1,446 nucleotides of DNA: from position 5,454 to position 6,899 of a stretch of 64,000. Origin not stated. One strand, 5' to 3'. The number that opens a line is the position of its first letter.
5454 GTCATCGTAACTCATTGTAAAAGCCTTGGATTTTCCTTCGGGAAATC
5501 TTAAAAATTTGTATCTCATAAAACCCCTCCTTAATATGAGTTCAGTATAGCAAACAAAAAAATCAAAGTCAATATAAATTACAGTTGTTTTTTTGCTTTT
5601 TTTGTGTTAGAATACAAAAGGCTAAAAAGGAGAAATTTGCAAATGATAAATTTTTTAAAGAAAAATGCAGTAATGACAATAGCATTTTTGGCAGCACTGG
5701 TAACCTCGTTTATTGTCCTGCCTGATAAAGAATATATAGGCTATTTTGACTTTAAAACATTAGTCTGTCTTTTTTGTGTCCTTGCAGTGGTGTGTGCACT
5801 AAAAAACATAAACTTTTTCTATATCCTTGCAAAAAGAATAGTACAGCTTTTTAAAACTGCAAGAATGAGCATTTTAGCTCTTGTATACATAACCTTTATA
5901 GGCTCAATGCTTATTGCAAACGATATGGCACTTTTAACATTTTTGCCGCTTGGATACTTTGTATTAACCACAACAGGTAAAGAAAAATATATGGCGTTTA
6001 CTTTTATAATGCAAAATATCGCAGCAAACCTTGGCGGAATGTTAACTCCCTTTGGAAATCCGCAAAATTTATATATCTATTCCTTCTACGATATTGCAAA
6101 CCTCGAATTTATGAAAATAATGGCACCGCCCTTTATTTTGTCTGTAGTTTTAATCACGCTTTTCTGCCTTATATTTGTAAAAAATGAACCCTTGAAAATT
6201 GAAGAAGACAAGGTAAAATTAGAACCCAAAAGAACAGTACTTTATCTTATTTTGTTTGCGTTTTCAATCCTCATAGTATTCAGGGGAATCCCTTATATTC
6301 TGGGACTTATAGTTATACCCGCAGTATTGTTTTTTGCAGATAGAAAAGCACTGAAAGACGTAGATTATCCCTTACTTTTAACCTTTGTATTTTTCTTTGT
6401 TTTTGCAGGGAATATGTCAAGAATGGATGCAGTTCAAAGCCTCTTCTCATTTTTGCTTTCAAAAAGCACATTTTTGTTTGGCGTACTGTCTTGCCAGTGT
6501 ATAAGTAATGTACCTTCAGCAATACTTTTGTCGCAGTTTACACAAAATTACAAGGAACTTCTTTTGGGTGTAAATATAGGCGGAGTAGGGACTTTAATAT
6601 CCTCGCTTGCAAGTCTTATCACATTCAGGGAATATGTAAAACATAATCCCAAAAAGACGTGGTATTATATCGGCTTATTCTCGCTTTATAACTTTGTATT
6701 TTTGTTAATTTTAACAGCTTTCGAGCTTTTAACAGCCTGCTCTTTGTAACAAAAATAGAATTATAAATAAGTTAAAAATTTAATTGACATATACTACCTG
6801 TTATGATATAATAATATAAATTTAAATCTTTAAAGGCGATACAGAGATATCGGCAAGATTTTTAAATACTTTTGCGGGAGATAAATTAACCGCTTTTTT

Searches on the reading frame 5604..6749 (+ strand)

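Call 11: search_protein_families(library=ncbifam, proteins=[window:5604-6749:+], max_evalue=1e-10)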
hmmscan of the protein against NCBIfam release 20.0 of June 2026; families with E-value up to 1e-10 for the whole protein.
window:5604-6749:+ (381 aa): 0 families

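Call 52: search_protein_families(library=pfam, proteins=[window:5604-6749:+], max_evalue=0.00001)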
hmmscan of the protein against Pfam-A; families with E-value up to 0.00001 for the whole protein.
window:5604-6749:+ (381 aa): 1 family
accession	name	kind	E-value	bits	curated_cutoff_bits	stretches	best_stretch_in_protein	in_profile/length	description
PF03600.22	CitMHS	-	1e-28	100.9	31.9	1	24-310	13-311/336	Citrate transporter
